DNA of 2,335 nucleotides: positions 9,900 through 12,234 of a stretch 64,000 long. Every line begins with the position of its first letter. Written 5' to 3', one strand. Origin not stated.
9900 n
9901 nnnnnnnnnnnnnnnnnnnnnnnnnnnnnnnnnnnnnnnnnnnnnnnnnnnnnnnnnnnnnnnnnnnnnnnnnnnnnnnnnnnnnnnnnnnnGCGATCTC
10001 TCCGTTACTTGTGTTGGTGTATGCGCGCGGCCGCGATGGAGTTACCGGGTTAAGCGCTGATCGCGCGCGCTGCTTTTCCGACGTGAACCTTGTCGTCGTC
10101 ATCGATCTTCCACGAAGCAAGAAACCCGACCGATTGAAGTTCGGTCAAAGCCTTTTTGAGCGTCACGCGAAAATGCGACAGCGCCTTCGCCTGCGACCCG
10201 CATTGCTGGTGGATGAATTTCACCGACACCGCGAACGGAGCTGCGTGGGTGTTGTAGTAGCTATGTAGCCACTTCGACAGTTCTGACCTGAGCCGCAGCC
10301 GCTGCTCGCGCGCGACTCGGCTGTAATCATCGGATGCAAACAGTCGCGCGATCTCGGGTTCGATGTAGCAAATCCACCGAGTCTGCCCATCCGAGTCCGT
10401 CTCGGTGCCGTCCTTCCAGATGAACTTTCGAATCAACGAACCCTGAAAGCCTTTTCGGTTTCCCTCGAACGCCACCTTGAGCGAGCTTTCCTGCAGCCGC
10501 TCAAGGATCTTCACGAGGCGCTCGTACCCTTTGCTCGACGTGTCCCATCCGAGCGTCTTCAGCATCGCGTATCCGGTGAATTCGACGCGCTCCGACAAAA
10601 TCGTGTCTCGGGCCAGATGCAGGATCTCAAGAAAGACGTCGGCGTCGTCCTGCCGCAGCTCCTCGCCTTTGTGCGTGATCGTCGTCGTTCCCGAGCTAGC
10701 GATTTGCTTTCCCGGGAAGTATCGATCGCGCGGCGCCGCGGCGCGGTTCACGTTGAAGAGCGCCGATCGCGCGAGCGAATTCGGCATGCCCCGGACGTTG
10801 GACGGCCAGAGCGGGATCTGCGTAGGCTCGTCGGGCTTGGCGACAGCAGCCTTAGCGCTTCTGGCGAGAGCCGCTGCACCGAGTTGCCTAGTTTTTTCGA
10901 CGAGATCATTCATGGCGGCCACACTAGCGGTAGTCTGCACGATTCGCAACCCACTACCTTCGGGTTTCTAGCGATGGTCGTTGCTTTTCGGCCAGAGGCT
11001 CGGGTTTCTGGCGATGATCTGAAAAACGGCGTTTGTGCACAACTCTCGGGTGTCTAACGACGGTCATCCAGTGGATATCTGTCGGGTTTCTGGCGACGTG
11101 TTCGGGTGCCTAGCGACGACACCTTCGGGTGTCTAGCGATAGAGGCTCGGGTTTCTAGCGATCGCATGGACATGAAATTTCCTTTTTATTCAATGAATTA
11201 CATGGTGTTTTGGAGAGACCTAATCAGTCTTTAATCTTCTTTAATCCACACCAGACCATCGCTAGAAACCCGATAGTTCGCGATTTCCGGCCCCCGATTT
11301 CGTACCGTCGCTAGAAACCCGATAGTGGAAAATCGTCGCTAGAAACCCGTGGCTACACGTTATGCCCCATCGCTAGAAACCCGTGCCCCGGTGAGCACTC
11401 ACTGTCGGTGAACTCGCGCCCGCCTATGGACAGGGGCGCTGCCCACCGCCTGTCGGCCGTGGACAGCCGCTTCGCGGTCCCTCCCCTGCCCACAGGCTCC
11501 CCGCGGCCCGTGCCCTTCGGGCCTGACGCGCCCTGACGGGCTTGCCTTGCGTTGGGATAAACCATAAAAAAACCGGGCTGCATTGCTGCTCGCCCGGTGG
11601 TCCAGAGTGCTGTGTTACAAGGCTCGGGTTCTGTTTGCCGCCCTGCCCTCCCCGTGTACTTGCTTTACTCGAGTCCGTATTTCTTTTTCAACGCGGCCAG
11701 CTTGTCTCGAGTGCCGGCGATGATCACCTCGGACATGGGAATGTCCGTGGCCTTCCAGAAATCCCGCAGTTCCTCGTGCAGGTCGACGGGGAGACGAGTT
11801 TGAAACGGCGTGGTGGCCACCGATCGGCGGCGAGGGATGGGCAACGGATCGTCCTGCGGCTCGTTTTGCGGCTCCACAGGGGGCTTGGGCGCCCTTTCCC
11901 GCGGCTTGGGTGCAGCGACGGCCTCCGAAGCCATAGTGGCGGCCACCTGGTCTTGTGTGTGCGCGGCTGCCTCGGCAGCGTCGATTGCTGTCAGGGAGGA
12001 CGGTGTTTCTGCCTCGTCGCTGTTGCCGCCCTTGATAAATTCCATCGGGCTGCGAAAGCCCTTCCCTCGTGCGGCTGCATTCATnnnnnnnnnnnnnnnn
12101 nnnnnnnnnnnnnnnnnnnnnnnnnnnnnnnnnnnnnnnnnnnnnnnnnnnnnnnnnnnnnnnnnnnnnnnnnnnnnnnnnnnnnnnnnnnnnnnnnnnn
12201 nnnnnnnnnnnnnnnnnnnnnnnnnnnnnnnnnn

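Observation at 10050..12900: Plasmid-type replicon (TrfA + iteron oriV + ParA/ParG) inside a complete phage genome: candidate phage-plasmid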

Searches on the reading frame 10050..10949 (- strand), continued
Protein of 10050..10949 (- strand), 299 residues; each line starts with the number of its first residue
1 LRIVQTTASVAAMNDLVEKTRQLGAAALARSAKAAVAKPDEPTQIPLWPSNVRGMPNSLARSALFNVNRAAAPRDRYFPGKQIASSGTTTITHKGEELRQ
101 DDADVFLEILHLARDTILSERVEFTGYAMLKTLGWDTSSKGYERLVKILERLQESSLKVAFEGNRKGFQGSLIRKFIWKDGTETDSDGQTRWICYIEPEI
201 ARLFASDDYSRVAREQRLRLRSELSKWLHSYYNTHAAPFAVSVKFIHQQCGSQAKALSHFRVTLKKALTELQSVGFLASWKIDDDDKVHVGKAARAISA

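Call 33: find_related_loci(query=A1, collection=viral_contigs, flank=10000)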
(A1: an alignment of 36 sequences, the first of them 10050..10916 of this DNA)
Query A1 (288 aa) in viral_contigs; peptide patterns used: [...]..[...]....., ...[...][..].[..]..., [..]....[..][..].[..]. (x = any residue, [..] = any of these).
73 stretches matched a pattern; 28 encode a relative of the query (tblastn E <= 1e-3); 28 distinct loci.
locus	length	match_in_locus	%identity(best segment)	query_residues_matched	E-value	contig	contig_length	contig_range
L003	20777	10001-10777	46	33-287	1e-67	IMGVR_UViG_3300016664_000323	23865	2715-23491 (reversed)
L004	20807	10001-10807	45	13-282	2e-63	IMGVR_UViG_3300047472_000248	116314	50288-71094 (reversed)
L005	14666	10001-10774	45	32-288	2e-61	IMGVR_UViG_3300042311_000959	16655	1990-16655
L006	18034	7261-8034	45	32-288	2e-61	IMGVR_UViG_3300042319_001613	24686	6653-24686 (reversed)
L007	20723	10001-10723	43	31-271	5e-59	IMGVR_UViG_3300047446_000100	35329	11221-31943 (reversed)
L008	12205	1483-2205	47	31-272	2e-56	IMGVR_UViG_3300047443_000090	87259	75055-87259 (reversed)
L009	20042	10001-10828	39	19-272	2e-55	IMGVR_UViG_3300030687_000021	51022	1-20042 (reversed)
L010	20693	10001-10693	41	32-271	3e-52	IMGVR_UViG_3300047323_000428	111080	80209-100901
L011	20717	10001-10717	39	31-274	1e-50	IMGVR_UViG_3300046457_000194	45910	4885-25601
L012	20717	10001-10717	39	31-274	1e-50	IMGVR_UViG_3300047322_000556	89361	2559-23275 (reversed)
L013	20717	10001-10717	37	31-274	1e-49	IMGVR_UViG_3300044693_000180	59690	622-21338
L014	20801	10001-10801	34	12-274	1e-42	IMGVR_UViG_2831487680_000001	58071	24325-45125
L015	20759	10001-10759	41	34-283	2e-54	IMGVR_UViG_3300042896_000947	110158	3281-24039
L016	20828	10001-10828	40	9-285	4e-55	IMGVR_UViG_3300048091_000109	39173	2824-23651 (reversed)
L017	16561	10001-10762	33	13-271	7e-38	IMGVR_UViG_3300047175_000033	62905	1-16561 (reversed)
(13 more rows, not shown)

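Call 57: search_protein_families(library=phrogs, proteins=[window:10050-10913:-], max_evalue=0.01)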
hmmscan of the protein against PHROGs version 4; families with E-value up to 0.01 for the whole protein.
window:10050-10913:- (287 aa): 1 family
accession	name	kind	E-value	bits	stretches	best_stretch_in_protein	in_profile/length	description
phrog_26900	-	unknown function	1.9e-33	117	1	36-275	10-258/262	-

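Call 60: search_solved_structures(query=window:10050-10913:-, max_evalue=1)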
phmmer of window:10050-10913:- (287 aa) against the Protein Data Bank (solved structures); distinct sequences matched with E-value up to 1: 1.
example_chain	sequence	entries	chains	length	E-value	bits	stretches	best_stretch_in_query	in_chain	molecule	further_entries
5f3w_B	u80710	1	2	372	0.37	13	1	80-227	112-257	DNA double-strand break repair Rad50 ATPase,DNA double-strand break repair Rad50 ATPase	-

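Call 85: find_encoding_contigs(protein=P0016, flank=10000, max_places=3)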
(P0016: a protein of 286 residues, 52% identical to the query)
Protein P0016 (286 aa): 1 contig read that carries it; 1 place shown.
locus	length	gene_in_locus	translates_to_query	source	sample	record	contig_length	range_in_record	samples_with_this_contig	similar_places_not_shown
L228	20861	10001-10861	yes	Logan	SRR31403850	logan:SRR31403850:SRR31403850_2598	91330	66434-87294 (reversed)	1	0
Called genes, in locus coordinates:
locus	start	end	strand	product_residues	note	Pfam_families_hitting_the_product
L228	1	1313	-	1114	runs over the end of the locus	PF02811:PHP, PF07733:DNA_pol3_alpha, PF17657:DNA_pol3_finger, PF14579:HHH_6, PF03167:UDG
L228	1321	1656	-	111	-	-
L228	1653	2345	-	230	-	-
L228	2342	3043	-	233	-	-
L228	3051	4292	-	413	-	PF07728:AAA_5, PF08406:CbbQ_C (weak)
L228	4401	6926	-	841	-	PF11775:CobT_C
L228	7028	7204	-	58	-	-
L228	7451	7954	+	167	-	PF01381:HTH_3 (weak)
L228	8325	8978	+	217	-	PF00142:Fer4_NifH (faint), PF00448:SRP54 (weak), PF01656:CbiA, PF02374:ArsA_ATPase (faint), PF07015:VirC1, PF09140:MipZ, PF10609:ParA (faint), PF13614:AAA_31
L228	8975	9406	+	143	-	-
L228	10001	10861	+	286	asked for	PF07042:TrfA, PF10134:RPA (faint)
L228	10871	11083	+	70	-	-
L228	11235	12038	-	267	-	PF01145:Band_7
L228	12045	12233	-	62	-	-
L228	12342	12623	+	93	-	-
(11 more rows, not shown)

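Call 86: find_encoding_contigs(protein=P0002, flank=10000, max_places=3)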
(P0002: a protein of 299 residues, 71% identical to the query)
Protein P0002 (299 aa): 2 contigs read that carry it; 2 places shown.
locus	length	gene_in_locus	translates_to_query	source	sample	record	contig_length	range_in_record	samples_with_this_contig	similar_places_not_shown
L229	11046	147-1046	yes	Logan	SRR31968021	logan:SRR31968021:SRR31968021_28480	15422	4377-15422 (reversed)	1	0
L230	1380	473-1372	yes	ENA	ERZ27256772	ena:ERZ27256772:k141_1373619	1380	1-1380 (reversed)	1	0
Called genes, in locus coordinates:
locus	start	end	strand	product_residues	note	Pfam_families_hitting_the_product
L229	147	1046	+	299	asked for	PF07042:TrfA, PF10134:RPA, PF01051:Rep3_N (weak)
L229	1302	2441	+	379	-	PF00691:OmpA, PF10671:TcpQ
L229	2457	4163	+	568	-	PF07655:Secretin_N_2 (weak), PF00263:Secretin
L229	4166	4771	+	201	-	-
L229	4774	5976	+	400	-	PF06864:PAP_PilO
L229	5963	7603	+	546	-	PF00437:T2SSE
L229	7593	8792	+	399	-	PF00482:T2SSF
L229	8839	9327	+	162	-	PF08805:PilS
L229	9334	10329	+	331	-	PF00437:T2SSE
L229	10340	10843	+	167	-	PF07419:PilM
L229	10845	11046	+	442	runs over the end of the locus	PF04917:Shufflon_N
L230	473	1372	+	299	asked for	PF07042:TrfA, PF10134:RPA, PF01051:Rep3_N (weak)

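Call 94: search_protein_families(library=ncbifam, proteins=[window:10050-10913:-], max_evalue=0.001)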
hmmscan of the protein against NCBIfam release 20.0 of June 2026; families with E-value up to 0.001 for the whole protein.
window:10050-10913:- (287 aa): 0 families

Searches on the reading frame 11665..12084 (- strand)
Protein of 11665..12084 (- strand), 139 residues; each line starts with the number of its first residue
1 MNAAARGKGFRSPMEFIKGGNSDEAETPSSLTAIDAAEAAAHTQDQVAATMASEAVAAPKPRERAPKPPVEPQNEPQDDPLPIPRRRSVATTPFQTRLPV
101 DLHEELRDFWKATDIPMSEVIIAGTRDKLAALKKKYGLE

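Call 5: search_protein_families(library=pfam, proteins=[window:11665-12084:-], max_evalue=0.01)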
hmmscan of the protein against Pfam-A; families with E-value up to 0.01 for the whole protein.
window:11665-12084:- (139 aa): 0 families

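Call 57: search_protein_families(library=phrogs, proteins=[window:11665-12084:-], max_evalue=0.01)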
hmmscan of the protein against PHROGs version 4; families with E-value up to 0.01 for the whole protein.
window:11665-12084:- (139 aa): 1 family
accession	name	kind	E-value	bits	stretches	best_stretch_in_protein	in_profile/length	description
phrog_3180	-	transcription regulation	0.0026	18.7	1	94-121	8-35/50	Arc-like repressor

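Call 58: search_solved_structures(query=window:11665-12084:-, max_evalue=10, show_alignments=2)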
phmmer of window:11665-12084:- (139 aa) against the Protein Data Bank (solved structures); distinct sequences matched with E-value up to 10: 2.
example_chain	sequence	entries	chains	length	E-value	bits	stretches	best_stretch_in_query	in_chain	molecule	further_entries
7eko_B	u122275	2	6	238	1.2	12.5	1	58-98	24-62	ATP-dependent Clp protease proteolytic subunit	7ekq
8t2i_J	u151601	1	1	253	2.7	11.3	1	23-89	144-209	Protein TIFY 10A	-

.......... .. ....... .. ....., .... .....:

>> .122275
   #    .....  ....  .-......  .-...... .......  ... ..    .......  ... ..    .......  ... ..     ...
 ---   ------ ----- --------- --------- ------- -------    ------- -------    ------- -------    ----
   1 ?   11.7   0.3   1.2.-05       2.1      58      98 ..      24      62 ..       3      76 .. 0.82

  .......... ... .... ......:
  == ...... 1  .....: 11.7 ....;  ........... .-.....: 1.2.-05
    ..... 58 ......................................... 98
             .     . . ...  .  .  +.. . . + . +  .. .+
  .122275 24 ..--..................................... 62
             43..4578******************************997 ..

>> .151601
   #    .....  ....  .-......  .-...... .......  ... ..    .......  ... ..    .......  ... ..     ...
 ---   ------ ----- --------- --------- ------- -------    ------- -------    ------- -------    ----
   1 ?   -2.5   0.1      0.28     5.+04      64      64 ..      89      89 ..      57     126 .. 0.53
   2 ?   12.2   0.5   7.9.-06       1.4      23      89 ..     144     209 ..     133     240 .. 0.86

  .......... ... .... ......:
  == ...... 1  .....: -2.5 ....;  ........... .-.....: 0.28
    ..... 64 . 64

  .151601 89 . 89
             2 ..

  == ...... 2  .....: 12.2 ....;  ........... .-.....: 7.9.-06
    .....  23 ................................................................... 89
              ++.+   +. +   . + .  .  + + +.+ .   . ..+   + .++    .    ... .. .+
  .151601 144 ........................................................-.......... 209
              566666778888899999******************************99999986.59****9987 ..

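Call 63: search_solved_structures(query=A4, max_evalue=10, show_alignments=3)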
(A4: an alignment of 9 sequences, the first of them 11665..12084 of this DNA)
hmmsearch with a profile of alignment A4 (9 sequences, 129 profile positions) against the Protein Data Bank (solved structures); distinct sequences matched with E-value up to 10: 7.
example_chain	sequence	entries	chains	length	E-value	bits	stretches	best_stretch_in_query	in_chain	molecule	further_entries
9mgw_E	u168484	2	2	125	0.052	17.2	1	17-89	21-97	PSAE1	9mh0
9wg7_12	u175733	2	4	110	0.22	15.2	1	13-62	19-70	ApcG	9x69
7ytv_A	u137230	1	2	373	1.3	12.8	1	4-61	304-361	Thioredoxin reductase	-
6bpy_A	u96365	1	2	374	1.3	12.7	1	4-61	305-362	Thioredoxin reductase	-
6z1p_Bx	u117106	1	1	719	1.9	12.2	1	8-101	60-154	mS31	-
7aor_ba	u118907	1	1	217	3.4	11.4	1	21-67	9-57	mS73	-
9y7v_D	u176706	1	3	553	7.5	10.2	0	12-71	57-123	Dihydrolipoyllysine-residue acetyltransferase component of pyruvate dehydrogenase complex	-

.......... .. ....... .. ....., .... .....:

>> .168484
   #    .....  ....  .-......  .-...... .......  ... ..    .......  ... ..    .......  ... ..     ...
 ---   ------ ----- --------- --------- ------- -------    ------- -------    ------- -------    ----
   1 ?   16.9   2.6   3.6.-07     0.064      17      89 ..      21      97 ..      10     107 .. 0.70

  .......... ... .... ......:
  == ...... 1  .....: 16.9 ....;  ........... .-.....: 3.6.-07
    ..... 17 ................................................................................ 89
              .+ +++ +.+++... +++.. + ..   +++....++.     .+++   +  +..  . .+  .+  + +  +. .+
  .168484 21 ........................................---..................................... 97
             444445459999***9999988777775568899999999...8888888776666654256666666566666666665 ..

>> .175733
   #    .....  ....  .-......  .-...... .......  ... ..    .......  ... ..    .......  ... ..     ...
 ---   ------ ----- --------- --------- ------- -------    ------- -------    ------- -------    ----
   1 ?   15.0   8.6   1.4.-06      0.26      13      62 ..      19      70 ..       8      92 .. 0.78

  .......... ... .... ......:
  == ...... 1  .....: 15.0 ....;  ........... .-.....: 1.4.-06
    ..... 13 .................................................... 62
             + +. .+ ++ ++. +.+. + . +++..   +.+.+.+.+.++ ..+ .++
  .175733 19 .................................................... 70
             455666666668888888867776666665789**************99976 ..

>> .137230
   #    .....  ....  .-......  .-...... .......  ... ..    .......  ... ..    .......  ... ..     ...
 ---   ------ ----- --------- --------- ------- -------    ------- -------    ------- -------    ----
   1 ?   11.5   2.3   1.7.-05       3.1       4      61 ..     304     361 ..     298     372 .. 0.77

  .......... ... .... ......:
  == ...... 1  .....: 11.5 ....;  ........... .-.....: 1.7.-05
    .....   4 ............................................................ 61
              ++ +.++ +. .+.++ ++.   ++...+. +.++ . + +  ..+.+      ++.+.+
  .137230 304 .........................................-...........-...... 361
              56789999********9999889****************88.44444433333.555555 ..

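Call 72: predict_structure(protein=window:11665-12084:-)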
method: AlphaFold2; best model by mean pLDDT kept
length: 139 residues; sequences in the alignment: 1
mean_pLDDT: 63.8   pTM: 0.30
mean pLDDT of the five models: 63.8, 62.9, 61.6, 60.4, 59.4
residues with pLDDT >= 90: 1; 70-90: 41; 50-70: 72; < 50: 25
segments of 3 or more residues with pLDDT < 50: 1-3, 45-47, 53-57
pLDDT, mean of each block of 10 residues (from residue 1): 54 58 52 50 50 48 56 60 61 62 88 86 85 85
secondary structure, 60 per line:
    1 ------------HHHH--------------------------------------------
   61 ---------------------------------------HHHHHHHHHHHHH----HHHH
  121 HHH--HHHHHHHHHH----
elements in order: H13-16 H100-112 H117-123 H126-135

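Call 75: fold_search(model_id=the predicted structure, library=pdb)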
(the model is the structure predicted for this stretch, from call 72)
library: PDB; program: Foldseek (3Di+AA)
matches with E <= 10: 0; with E <= 0.001: 0
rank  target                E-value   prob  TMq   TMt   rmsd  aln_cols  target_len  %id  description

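Call 94: search_protein_families(library=ncbifam, proteins=[window:11665-12084:-], max_evalue=0.001)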
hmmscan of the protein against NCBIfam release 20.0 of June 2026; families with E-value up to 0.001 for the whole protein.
window:11665-12084:- (139 aa): 0 families
